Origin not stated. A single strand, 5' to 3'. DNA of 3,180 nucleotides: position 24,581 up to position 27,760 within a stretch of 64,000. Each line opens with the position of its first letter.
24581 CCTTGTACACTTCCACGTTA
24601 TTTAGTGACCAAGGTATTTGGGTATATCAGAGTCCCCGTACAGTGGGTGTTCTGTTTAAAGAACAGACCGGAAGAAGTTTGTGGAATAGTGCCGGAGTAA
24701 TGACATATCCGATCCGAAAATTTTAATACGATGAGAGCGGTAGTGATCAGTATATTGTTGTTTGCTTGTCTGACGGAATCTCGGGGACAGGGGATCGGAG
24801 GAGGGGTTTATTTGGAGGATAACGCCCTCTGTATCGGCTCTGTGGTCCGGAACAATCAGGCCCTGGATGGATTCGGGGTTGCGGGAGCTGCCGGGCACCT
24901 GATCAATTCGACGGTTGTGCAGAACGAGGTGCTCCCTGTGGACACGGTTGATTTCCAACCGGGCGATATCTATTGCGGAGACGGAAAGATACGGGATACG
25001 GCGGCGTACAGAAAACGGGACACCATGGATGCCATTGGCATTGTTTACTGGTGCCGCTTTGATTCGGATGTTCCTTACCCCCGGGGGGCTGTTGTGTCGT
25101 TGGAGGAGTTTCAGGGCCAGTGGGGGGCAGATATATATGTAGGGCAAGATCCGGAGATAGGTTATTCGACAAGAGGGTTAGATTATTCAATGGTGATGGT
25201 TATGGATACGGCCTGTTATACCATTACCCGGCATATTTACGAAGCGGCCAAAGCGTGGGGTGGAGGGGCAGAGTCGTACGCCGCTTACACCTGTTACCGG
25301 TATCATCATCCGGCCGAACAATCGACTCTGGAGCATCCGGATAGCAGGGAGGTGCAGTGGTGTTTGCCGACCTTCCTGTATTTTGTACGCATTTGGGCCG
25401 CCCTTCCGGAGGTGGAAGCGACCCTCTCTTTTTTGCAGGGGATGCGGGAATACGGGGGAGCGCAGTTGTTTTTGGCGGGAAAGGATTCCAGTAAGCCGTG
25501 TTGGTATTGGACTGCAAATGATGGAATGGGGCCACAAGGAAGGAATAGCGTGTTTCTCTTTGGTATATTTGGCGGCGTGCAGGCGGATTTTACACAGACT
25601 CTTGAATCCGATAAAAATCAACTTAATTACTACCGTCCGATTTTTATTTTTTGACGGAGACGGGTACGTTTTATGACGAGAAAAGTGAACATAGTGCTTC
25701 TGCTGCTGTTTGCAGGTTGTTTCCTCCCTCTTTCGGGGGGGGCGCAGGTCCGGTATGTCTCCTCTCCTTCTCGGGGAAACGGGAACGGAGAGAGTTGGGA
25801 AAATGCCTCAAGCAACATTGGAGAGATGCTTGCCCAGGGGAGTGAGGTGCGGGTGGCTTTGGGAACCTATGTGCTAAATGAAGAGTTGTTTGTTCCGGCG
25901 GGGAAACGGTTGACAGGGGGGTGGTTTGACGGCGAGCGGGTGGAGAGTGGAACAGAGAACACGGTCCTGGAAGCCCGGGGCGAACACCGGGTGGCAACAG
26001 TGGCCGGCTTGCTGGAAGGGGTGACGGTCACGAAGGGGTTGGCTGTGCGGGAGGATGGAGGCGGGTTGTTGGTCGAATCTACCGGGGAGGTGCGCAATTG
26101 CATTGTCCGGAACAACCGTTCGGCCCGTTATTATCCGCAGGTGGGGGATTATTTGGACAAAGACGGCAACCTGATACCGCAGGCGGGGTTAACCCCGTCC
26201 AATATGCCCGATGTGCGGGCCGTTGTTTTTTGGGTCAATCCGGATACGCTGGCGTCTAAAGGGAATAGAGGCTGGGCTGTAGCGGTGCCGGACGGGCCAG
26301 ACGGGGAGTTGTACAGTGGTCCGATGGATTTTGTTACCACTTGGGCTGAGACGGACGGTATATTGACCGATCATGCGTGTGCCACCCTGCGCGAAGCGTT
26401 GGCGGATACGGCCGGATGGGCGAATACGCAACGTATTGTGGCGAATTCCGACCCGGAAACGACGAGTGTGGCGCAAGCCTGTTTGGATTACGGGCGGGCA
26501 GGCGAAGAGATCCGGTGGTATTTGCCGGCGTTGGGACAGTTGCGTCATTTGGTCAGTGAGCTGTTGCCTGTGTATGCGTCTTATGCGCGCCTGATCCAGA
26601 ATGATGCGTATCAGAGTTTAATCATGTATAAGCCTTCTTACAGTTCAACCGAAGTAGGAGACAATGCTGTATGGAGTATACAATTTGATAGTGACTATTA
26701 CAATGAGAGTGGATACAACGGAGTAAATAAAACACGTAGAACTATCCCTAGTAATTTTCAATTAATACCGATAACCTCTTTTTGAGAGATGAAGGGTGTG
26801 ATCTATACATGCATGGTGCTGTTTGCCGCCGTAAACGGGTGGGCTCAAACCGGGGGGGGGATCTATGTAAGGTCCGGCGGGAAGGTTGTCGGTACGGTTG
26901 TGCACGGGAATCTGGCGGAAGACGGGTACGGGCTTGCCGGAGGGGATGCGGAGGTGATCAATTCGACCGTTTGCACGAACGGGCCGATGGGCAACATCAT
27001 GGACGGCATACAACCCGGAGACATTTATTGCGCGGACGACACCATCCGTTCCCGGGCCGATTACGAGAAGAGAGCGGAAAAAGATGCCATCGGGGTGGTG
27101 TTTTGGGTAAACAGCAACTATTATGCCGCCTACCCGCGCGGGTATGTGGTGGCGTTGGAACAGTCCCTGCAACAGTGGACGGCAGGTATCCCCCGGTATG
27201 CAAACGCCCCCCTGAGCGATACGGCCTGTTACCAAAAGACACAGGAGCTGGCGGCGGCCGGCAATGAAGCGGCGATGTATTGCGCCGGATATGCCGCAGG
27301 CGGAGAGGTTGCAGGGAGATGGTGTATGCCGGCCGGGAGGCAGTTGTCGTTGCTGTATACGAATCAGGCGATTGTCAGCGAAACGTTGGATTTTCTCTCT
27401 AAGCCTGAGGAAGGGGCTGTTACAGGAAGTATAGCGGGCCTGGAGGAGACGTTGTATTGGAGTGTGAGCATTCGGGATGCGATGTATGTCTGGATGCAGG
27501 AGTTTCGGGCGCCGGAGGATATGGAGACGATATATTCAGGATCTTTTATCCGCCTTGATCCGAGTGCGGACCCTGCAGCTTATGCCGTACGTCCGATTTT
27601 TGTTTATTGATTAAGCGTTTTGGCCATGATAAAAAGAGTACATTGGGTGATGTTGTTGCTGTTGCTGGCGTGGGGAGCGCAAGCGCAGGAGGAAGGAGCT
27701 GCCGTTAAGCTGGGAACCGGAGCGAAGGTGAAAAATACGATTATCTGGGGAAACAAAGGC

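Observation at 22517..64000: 41.5-kb same-strand array of 13 secreted-protein genes led by a porP/sprF-like gene: candidate undescribed T9SS-linked surface lectin/adhesin system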

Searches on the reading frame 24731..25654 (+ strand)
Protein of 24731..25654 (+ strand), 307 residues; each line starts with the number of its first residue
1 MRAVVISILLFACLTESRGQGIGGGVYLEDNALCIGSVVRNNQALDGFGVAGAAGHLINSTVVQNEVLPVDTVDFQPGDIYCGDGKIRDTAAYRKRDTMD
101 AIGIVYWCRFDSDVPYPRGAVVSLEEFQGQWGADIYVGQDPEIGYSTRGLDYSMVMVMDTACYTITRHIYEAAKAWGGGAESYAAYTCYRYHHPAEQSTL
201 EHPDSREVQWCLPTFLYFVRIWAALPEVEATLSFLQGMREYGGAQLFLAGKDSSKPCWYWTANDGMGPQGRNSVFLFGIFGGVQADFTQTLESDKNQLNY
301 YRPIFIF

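Call 3: search_protein_families(library=pfam, proteins=[window:24731-25654:+], max_evalue=0.01)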
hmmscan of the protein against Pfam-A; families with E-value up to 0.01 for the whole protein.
window:24731-25654:+ (307 aa): 0 families

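Call 7: search_protein_families(library=ncbifam, proteins=[window:24731-25654:+], max_evalue=0.01)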
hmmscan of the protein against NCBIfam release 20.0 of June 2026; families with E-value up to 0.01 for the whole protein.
window:24731-25654:+ (307 aa): 0 families

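Call 20: search_protein_families(library=pfam, proteins=[window:24731-25654:+], max_evalue=10)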
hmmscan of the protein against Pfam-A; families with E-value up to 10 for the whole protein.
window:24731-25654:+ (307 aa): 0 families

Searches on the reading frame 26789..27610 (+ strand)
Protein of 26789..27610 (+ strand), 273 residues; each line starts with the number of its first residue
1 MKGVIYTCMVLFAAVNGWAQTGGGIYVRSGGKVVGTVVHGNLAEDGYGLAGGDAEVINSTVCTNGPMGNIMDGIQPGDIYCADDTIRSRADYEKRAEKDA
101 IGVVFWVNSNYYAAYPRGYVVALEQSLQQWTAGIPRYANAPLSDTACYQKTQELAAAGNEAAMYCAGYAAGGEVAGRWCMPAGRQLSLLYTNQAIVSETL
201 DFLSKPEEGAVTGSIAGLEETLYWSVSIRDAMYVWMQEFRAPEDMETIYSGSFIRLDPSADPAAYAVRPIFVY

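Call 3: search_protein_families(library=pfam, proteins=[window:26789-27610:+], max_evalue=0.01)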
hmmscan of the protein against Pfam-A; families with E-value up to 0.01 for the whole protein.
window:26789-27610:+ (273 aa): 0 families

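Call 7: search_protein_families(library=ncbifam, proteins=[window:26789-27610:+], max_evalue=0.01)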
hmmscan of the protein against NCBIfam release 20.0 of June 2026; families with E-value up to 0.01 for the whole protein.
window:26789-27610:+ (273 aa): 0 families

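Call 20: search_protein_families(library=pfam, proteins=[window:26789-27610:+], max_evalue=10)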
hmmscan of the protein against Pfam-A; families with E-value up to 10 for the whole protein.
window:26789-27610:+ (273 aa): 0 families

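Call 39: find_homologous_proteins(query=window:26789-27610:+, max_evalue=0.001)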
Query window:26789-27610:+ (273 aa): 6 proteins with E <= 0.001 among 1082 candidates.
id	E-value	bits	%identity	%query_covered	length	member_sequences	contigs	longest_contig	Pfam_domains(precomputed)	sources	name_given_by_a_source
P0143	6.5e-176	602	99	99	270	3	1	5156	-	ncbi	-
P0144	2.4e-112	393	66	94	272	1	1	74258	-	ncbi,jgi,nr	ncbi:MAG: hypothetical protein LBR65_06360 [Culturomica sp.]|jgi:hypothetical protein|nr:hypothetica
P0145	3.0e-86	307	56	97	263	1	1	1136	-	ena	-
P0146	6.2e-50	188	41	96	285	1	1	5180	-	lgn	-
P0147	6.2e-47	179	41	93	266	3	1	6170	-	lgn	-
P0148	2.0e-46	177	41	97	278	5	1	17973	-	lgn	-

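Call 40: find_encoding_contigs(protein=P0144, flank=10000, max_places=2)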
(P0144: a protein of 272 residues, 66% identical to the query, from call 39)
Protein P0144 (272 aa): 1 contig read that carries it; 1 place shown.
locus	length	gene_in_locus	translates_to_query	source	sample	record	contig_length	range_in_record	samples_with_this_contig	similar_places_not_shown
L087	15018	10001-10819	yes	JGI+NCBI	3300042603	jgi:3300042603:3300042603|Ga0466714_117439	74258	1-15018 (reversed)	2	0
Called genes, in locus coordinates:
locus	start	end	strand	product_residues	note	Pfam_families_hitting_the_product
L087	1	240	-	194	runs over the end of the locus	PF01558:POR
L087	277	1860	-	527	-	PF01855:POR_N, PF02776:TPP_enzyme_N (faint), PF02775:TPP_enzyme_C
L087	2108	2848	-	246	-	PF08501:Shikimate_dh_N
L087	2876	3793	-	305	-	PF04018:VCA0040-like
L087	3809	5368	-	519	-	PF14134:DUF4301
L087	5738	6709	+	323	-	PF11751:PorP_SprF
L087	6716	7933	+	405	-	PF07602:DUF1565 (faint)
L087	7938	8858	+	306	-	-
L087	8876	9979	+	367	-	-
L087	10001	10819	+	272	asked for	-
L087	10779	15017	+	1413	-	PF18998:Flg_new_2 (faint)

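Call 41: find_encoding_contigs(protein=P0148, flank=10000, max_places=2)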
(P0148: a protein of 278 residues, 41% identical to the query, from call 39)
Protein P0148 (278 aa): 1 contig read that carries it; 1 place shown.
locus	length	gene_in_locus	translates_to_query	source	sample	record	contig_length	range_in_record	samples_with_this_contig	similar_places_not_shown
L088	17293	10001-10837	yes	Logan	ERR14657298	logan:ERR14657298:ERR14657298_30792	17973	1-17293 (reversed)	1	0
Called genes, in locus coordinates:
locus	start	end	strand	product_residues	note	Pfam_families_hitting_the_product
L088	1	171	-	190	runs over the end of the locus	PF01558:POR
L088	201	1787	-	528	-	PF01855:POR_N, PF02776:TPP_enzyme_N (faint), PF02775:TPP_enzyme_C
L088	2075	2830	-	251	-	PF08501:Shikimate_dh_N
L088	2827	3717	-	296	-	PF04018:VCA0040-like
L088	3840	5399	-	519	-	PF14134:DUF4301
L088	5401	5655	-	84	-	-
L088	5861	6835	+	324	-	PF11751:PorP_SprF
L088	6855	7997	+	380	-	-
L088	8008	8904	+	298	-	-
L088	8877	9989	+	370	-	-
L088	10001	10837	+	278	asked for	-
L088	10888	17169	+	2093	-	PF18998:Flg_new_2 (faint), PF13585:CHU_C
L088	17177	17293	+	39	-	?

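Call 56: predict_structure(alignment_id=A6)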
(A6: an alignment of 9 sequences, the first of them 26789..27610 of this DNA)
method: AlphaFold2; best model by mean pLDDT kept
length: 273 residues; sequences in the alignment: 9
mean_pLDDT: 64.4   pTM: 0.67
mean pLDDT of the five models: 64.4, 60.7, 55.3, 54.2, 53.1
residues with pLDDT >= 90: 12; 70-90: 102; 50-70: 97; < 50: 62
segments of 3 or more residues with pLDDT < 50: 11-23, 42-47, 63-68, 126-144, 229-233, 243-247
pLDDT, mean of each block of 10 residues (from residue 1): 51 39 56 59 50 58 47 80 88 85 81 75 59 35 62 77 80 76 75 77 68 56 63 58 50 59 70 84
secondary structure, 60 per line:
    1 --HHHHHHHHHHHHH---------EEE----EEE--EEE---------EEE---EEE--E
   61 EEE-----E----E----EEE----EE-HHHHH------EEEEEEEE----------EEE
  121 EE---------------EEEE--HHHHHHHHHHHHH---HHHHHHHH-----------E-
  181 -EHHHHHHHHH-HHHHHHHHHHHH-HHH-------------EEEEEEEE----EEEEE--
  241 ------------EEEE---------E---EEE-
elements in order: H3-15 E25-27 E32-34 E37-39 E49-51 E55-57 E60-63 E79-81 H89-93 E100-107 E118-122 E138-141 H144-156 H160-167 H183-191 H193-204 E222-229 E234-238 E253-256 E270-272

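Call 59: fold_search(model_id=the predicted structure, library=pdb)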
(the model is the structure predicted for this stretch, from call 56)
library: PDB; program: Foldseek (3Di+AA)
matches with E <= 10: 48; with E <= 0.001: 0
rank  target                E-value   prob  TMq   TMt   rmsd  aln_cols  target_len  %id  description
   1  8q4e_A                3.5e-03  0.99  0.29  0.55   7.7       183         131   15  Structure of Legionella pneumophila Lcl C-terminal domain (released 2023-12-27)
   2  2qgq_C                1.3e+00  0.02  0.07  0.07  14.2        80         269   14  Crystal structure of TM_1862 from Thermotoga maritima. Northeast Structural Genomics Consortium target VR77 (released 2007-07-17)
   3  5n40                  2.5e+00  0.13  0.25  0.20   8.9       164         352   11  Structure of Yersinia pseudotuberculosis adhesin InvE (released 2017-04-12)
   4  9mxq_A                2.5e+00  0.01  0.09  0.06  17.4       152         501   12  Cryo-EM Structure of HIV-1 Reverse Transcriptase p66 Homodimer (released 2025-09-10)
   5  8vbi_B                2.8e+00  0.01  0.09  0.07  14.3       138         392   13  Kinetic intermediate states of HIV-1 RT DNA synthesis captured by cryo-EM (released 2024-12-11)
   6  7z2g_B                3.0e+00  0.01  0.09  0.07  14.5       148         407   12  Cryo-EM structure of HIV-1 reverse transcriptase with a DNA aptamer in complex with doravirine (released 2022-07-20)
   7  9mxr_B                3.2e+00  0.01  0.09  0.07  13.9       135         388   12  Cryo-EM Structure of HIV-1 Reverse Transcriptase p66 Homodimer in Complex with 5-{2-[2-(2-oxo-4-sulfanylidene-3,4-dihy (released 2025-09-10)
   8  8vbg_B                3.4e+00  0.01  0.09  0.08  15.0       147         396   15  Kinetic intermediate states of HIV-1 RT DNA synthesis captured by cryo-EM (released 2024-12-11)
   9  4b3p_A                3.6e+00  0.01  0.09  0.06  17.1       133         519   14  Structures of HIV-1 RT and RNA-DNA Complex Reveal a Unique RT Conformation and Substrate Interface (released 2013-01-16)
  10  5j2n_B                4.6e+00  0.01  0.10  0.07  14.3       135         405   12  HIV-1 reverse transcriptase in complex with DNA that has incorporated EFdA-MP at the P-(post-translocation) site and d (released 2016-08-03)
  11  6xmq                  4.9e+00  0.03  0.12  0.04   7.2        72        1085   21  Structure of P5A-ATPase Spf1, AMP-PCP-bound form (released 2020-09-23)
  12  9qf5_BA               4.9e+00  0.02  0.09  0.10   7.4        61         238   15  Structure of P. furiosus 70S ribosome grown at 102deg (released 2025-11-05)
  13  3jsm_B                4.9e+00  0.01  0.09  0.07  15.7       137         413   14  K65R mutant HIV-1 reverse transcriptase cross-linked to DS-DNA and complexed with tenofovir-diphosphate as the incomin (released 2009-09-29)
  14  1q7h                  5.2e+00  0.02  0.08  0.12   9.2        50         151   18  Structure of a Conserved PUA Domain Protein from Thermoplasma acidophilum (released 2004-01-20)
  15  6uir_B                5.2e+00  0.01  0.10  0.08  16.3       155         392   14  HIV-1 M184V reverse transcriptase-DNA complex with (-)-FTC-TP (released 2019-12-25)
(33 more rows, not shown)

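Call 69: search_solved_structures(query=A4, max_evalue=10, show_alignments=2)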
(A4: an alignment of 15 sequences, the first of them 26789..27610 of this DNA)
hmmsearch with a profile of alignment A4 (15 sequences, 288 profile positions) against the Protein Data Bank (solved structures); distinct sequences matched with E-value up to 10: 1.
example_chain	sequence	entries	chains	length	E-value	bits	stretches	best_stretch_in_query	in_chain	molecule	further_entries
4eps_A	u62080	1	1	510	3.6e-08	36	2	73-112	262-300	hypothetical protein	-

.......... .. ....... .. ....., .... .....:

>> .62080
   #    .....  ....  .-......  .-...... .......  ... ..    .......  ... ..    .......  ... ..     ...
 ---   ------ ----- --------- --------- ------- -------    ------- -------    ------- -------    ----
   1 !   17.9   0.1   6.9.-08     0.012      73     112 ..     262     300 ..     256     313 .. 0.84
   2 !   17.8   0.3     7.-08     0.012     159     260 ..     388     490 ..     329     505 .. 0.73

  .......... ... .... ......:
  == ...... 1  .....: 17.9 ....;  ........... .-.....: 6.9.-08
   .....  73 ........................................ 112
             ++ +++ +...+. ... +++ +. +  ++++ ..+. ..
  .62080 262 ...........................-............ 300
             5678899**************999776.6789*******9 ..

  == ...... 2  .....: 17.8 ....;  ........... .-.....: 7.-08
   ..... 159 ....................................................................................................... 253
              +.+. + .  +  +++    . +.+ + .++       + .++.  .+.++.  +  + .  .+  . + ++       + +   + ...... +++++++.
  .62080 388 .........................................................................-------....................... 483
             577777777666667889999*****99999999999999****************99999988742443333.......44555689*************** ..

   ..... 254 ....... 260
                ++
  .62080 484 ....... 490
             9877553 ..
